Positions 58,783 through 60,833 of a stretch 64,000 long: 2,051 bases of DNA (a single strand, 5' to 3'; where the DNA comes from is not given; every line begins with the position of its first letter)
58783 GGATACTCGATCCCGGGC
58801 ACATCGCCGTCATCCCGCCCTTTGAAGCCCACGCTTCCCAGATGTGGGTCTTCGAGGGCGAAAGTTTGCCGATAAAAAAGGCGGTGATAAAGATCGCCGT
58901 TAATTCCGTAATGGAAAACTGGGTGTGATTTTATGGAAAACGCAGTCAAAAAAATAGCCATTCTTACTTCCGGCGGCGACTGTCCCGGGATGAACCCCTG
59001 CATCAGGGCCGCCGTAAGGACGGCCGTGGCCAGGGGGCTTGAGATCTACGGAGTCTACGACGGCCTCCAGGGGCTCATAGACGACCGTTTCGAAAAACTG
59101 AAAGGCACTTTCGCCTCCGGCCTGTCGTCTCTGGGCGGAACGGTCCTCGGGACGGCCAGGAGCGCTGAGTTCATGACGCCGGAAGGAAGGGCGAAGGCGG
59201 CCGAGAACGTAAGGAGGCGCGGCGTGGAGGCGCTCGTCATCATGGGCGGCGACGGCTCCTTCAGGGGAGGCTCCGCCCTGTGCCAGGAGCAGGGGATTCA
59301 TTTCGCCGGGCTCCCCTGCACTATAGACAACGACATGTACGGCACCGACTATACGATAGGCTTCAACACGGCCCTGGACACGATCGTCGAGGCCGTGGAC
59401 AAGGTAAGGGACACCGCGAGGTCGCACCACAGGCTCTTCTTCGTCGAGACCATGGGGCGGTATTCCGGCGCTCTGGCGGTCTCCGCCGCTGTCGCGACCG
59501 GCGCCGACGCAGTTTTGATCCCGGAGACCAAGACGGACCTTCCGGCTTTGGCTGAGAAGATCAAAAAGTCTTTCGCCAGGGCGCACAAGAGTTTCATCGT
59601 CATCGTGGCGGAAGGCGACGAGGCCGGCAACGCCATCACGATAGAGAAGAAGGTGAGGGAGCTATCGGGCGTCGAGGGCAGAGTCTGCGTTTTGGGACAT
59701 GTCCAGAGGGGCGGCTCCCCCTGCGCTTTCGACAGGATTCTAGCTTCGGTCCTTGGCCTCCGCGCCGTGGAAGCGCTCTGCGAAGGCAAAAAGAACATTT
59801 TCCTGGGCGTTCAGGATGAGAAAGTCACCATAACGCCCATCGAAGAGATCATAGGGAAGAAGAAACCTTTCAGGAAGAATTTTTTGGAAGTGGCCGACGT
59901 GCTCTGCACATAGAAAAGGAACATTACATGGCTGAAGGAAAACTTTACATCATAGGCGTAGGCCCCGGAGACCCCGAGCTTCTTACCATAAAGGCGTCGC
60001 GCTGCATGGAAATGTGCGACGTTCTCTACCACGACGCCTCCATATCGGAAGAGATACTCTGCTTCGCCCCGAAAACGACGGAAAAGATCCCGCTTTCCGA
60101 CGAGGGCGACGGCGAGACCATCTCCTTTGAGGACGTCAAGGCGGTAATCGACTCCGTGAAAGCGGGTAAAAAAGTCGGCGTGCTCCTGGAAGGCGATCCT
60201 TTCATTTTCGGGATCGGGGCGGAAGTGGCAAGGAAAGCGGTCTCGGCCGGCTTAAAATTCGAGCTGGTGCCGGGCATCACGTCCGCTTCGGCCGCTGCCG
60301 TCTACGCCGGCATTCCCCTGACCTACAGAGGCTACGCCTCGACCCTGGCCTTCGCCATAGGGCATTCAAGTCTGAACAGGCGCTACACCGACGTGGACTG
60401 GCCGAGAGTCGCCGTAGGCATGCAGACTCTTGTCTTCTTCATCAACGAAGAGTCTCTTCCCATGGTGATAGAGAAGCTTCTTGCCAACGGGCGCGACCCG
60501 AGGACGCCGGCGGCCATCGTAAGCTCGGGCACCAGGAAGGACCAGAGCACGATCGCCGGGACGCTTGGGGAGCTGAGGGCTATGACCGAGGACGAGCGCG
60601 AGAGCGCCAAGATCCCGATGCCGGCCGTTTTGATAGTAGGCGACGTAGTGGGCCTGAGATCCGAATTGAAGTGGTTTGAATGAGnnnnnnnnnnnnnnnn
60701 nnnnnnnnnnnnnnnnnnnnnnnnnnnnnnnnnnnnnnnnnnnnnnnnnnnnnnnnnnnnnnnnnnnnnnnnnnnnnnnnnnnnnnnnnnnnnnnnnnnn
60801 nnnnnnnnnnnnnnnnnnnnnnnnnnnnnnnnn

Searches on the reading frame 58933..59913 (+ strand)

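Call 42: search_protein_families(library=pfam, proteins=[window:58933-59913:+], max_evalue=0.00001)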
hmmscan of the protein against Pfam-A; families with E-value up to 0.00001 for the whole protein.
window:58933-59913:+ (326 aa): 1 family
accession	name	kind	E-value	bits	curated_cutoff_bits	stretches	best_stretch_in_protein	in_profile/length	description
PF00365.25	PFK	-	1.5e-103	346.4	30.9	1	7-282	1-277/277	Phosphofructokinase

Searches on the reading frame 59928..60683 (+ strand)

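Call 42: search_protein_families(library=pfam, proteins=[window:59928-60683:+], max_evalue=0.00001)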
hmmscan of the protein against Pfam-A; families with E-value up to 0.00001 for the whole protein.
window:59928-60683:+ (251 aa): 1 family
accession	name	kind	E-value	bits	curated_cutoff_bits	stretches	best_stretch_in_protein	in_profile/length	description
PF00590.25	TP_methylase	-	4.7e-42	144.8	27.8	1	5-216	1-211/212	Tetrapyrrole (Corrin/Porphyrin) Methylases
